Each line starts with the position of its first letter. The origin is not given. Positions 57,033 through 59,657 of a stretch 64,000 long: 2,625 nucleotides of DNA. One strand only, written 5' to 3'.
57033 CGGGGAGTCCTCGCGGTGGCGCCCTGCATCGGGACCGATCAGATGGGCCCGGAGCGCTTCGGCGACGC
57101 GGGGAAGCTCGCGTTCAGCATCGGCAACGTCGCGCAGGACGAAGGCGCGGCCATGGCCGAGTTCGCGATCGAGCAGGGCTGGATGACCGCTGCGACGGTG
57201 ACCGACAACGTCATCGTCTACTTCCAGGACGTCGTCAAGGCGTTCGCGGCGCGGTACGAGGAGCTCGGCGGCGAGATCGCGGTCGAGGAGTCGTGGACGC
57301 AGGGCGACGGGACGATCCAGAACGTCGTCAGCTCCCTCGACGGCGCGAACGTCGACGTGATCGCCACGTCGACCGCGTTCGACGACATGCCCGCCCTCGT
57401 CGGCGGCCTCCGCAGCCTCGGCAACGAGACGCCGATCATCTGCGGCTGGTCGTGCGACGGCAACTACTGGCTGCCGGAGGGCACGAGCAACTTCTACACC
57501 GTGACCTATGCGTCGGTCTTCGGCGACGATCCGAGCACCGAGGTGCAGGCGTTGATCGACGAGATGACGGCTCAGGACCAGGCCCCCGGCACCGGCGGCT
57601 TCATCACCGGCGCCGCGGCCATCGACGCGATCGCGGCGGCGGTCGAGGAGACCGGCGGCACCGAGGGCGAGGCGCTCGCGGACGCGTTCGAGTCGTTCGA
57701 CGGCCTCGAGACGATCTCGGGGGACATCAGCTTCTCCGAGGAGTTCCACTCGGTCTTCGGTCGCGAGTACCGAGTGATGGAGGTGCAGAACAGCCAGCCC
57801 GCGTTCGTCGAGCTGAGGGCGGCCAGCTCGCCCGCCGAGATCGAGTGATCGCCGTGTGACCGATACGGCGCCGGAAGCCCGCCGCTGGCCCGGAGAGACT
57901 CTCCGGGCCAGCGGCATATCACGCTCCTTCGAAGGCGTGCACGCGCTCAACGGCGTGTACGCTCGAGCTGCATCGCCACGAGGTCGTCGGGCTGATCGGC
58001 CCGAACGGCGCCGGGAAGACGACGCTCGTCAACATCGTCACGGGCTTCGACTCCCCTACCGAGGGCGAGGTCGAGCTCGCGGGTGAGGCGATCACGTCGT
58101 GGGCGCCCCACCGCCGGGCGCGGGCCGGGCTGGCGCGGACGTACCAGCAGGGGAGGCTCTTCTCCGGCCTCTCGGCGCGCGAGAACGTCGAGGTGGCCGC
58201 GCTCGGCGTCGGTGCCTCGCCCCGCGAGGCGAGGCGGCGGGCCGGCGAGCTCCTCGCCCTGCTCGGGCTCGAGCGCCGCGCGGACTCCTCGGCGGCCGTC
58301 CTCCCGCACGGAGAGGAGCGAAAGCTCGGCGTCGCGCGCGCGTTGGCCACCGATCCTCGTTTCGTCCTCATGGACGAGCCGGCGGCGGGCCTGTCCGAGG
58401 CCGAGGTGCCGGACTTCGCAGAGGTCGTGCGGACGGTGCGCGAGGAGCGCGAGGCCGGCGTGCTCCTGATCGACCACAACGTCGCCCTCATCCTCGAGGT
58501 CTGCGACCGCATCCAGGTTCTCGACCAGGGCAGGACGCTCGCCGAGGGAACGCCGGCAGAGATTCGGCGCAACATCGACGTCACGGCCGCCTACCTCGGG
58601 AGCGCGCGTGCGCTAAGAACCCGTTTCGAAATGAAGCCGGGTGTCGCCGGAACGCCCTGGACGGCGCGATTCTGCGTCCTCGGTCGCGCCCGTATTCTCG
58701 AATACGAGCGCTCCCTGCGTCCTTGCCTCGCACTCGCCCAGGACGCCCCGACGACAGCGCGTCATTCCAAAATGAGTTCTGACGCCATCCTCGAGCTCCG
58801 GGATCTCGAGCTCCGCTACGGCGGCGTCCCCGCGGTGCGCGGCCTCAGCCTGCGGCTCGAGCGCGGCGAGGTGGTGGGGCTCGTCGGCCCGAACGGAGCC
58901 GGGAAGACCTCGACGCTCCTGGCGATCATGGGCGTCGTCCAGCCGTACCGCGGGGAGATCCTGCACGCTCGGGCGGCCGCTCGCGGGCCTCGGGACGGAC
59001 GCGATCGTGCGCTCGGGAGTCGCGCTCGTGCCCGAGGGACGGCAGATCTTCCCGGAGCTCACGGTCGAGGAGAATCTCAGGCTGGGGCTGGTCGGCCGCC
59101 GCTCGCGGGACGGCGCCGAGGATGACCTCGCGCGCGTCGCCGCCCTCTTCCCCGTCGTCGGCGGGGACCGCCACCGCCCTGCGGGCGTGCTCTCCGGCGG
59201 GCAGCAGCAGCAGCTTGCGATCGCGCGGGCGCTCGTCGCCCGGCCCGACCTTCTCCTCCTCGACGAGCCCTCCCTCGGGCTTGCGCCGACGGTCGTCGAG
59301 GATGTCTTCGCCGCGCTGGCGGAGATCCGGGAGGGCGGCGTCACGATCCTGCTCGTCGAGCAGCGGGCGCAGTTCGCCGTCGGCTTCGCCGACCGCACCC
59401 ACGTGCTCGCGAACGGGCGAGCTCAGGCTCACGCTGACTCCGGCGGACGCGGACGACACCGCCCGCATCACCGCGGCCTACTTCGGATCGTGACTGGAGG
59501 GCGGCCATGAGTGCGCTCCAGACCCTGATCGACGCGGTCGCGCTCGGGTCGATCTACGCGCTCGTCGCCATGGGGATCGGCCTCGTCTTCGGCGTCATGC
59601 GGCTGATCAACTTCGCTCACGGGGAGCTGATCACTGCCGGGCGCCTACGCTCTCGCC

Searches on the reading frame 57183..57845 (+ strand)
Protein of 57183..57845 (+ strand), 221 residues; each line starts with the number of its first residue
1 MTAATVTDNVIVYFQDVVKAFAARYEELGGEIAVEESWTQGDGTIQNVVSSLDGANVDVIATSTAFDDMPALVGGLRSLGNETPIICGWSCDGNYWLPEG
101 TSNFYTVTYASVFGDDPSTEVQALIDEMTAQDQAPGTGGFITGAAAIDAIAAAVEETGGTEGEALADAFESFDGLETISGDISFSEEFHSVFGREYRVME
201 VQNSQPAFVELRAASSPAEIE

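Call 50: find_homologous_proteins(query=window:57183-57845:+, max_evalue=1e-40)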
Query seq(221 aa) (221 aa): 155 proteins with E <= 1e-40 among 1911 candidates; the best 120 are listed.
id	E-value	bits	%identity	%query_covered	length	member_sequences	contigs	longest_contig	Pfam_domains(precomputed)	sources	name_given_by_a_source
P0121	3.2e-129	447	93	100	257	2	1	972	PF13458.13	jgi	jgi:branched-chain amino acid transport system substrate-binding protein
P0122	8.2e-125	433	89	100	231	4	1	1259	PF13458.13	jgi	jgi:branched-chain amino acid transport system substrate-binding protein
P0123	3.2e-124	431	90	100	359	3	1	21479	PF13433.13,PF13458.13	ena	-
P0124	1.2e-122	426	90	100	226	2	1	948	PF13458.13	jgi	jgi:branched-chain amino acid transport system substrate-binding protein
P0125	1.4e-121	422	88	99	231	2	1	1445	PF13458.13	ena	-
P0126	3.1e-101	356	81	100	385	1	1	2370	PF01094.35,PF13433.13,PF13458.13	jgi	jgi:branched-chain amino acid transport system substrate-binding protein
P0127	1.7e-91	324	68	99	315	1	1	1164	PF13458.13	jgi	jgi:branched-chain amino acid transport system substrate-binding protein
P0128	1.3e-88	314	69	97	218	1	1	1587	PF13458.13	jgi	jgi:branched-chain amino acid transport system substrate-binding protein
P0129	4.2e-85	303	89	72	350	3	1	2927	PF01094.35,PF13433.13,PF13458.13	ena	-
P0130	1.2e-83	298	59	100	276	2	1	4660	PF13458.13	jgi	jgi:branched-chain amino acid transport system substrate-binding protein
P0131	4.3e-80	286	60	99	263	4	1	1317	PF13458.13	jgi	jgi:branched-chain amino acid transport system substrate-binding protein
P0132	1.8e-79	284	60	100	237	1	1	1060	PF13458.13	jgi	jgi:branched-chain amino acid transport system substrate-binding protein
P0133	2.0e-79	284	59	99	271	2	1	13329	PF13458.13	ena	-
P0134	2.1e-75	271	58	99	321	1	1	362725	PF13458.13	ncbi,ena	-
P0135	1.4e-74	269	59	100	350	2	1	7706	PF13433.13,PF13458.13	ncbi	-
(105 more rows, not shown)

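Call 51: find_encoding_contigs(protein=P0123, flank=4500, max_places=3)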
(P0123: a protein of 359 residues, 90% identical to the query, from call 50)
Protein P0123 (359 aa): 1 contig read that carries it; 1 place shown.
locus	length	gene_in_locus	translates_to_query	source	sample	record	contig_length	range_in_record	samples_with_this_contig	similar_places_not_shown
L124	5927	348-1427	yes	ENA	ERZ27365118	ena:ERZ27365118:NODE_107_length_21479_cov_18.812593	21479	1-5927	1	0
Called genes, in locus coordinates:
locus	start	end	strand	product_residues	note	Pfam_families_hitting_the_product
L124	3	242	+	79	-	?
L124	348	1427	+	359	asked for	PF13433:Peripla_BP_5 (weak), PF13458:Peripla_BP_6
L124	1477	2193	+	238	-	PF00005:ABC_tran, PF12399:BCA_ABC_TP_C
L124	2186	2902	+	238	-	PF00005:ABC_tran, PF13304:AAA_21 (faint)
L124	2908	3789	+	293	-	PF02653:BPD_transp_2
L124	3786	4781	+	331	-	PF02653:BPD_transp_2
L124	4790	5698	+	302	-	PF02558:ApbA, PF08546:ApbA_C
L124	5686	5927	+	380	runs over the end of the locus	PF01321:Creatinase_N, PF00557:Peptidase_M24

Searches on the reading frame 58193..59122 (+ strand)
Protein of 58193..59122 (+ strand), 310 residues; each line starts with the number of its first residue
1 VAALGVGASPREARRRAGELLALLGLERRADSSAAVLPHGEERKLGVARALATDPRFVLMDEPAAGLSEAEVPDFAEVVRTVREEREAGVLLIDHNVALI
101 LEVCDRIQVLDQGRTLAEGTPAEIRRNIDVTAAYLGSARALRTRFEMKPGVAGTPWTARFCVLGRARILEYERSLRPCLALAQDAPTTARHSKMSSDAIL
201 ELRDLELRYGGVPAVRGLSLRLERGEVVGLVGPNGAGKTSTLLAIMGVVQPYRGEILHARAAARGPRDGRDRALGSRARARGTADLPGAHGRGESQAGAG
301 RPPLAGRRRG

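Call 37: search_protein_families(library=pfam, proteins=[window:58193-59122:+], max_evalue=0.01)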
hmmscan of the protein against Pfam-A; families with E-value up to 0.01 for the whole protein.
window:58193-59122:+ (310 aa): 4 families
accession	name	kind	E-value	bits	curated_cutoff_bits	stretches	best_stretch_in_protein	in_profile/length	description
PF00005.33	ABC_tran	-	1.9e-19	71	25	2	216-259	2-45/137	ABC transporter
PF12399.14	BCA_ABC_TP_C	-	5.6e-08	32.7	25.5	1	114-138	1-25/27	Branched-chain amino acid ATP-binding cassette transporter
PF13304.12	AAA_21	-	0.00096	19.7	27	0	228-245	2-19/304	AAA domain, putative AbiEii toxin, Type IV TA system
PF02463.25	SMC_N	-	0.0052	16.7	40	0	227-246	26-45/220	RecF/RecN/SMC N terminal domain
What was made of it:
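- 58614..58616 (.): Left duplicated triplet TAA. It is probably the present stop codon of the livG-like gene, if one inserted base upstream is discounted. Pfam BCA_ABC_TP_C ends here (call 37).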

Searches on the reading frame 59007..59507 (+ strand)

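Call 37: search_protein_families(library=pfam, proteins=[window:59007-59507:+], max_evalue=0.01)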
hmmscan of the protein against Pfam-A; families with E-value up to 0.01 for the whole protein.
window:59007-59507:+ (167 aa): 2 families
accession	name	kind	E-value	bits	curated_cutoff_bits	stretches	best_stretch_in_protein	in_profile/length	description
PF00005.33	ABC_tran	-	7.1e-14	53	25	1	2-89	58-136/137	ABC transporter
PF13304.12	AAA_21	-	4.9e-05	24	27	1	50-116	226-295/304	AAA domain, putative AbiEii toxin, Type IV TA system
